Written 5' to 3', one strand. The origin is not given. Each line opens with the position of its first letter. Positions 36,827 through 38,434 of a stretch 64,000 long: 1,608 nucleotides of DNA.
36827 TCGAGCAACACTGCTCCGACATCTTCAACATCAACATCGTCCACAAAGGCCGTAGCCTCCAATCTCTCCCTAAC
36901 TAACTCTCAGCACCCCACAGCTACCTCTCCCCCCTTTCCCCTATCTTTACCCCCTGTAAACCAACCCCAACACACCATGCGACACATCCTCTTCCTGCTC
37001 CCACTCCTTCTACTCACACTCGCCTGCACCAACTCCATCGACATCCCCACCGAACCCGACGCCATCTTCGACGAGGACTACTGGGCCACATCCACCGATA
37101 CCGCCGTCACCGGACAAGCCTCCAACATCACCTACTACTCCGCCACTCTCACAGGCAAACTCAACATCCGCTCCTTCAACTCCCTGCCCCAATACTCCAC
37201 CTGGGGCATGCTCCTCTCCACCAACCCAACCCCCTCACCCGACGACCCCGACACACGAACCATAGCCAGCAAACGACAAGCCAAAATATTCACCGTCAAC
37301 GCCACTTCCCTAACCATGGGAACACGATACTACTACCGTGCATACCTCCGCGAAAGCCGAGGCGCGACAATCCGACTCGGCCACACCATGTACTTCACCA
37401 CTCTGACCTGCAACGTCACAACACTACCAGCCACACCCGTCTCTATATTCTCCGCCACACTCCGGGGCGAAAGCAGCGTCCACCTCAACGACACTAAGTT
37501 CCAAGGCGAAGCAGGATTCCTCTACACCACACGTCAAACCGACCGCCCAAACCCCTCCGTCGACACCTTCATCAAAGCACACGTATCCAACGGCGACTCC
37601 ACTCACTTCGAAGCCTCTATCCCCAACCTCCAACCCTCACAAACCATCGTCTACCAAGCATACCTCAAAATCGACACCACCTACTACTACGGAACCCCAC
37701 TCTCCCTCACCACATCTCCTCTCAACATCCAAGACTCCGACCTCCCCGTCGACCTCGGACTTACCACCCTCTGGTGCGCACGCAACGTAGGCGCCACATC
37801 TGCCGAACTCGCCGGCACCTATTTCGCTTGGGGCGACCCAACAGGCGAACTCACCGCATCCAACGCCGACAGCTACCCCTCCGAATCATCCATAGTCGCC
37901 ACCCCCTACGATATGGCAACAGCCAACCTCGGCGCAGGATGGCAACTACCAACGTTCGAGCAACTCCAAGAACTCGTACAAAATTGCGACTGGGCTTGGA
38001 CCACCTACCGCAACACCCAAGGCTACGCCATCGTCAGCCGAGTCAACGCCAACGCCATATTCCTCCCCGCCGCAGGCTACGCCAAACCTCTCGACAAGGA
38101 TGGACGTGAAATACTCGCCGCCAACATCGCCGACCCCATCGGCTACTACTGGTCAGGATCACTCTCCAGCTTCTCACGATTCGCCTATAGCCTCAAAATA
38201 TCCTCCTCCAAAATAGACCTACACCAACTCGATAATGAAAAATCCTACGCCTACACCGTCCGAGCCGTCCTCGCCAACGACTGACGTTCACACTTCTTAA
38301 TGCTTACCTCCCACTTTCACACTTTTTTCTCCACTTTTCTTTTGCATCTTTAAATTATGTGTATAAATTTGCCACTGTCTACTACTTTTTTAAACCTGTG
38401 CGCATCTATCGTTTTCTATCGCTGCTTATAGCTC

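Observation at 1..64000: Extreme, block-wise strand compositional asymmetry that ignores gene orientation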

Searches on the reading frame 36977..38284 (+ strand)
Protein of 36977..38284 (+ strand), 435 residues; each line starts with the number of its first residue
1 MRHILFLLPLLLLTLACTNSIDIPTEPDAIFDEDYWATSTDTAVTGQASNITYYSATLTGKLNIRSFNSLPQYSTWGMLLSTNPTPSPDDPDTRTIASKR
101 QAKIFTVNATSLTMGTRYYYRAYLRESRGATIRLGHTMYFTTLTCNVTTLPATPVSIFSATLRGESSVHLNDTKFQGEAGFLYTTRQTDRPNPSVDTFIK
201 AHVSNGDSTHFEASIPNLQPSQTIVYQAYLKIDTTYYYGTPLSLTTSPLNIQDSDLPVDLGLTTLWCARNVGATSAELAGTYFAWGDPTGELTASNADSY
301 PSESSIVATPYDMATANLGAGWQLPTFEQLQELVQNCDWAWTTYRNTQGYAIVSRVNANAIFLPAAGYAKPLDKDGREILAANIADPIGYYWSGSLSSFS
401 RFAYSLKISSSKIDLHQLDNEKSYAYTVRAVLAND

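Call 5: find_encoding_contigs(protein=window:36977-38284:+, flank=10000, max_places=6)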
Protein window:36977-38284:+ (435 aa): 3 contigs read that carry it; 3 places shown.
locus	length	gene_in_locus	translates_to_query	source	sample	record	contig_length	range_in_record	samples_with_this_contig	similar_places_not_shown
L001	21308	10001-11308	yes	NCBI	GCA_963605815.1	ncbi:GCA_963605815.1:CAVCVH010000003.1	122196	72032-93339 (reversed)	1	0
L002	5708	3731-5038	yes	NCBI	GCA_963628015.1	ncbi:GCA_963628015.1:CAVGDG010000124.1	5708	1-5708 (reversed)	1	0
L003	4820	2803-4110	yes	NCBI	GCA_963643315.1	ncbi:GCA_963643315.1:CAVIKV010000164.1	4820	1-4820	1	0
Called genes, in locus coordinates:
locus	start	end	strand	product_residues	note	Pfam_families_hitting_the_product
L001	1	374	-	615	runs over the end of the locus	PF01136:Peptidase_U32, PF12392:DUF3656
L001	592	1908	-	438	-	PF12679:ABC2_membrane_2 (weak), PF12698:ABC2_membrane_3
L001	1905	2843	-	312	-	PF00005:ABC_tran, PF13304:AAA_21, PF13732:DrrA1-3_C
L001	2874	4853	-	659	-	PF00884:Sulfatase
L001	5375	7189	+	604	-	PF03235:GmrSD_N, PF07510:GmrSD_C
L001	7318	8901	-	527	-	PF13522:GATase_6, PF13537:GATase_7, PF12481:DUF3700, PF00733:Asn_synthase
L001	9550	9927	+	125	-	PF01381:HTH_3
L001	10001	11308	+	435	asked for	-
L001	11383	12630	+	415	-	PF17170:DUF5128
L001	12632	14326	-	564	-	PF01551:Peptidase_M23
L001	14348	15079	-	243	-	PF00483:NTP_transferase, PF12804:NTP_transf_3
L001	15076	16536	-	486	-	PF01636:APH, PF22740:PapZ_C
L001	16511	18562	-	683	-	PF10459:Peptidase_S46, PF13365:Trypsin_2 (faint)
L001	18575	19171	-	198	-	PF02545:Maf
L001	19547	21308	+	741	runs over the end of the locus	-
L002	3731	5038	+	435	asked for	-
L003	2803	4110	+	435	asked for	-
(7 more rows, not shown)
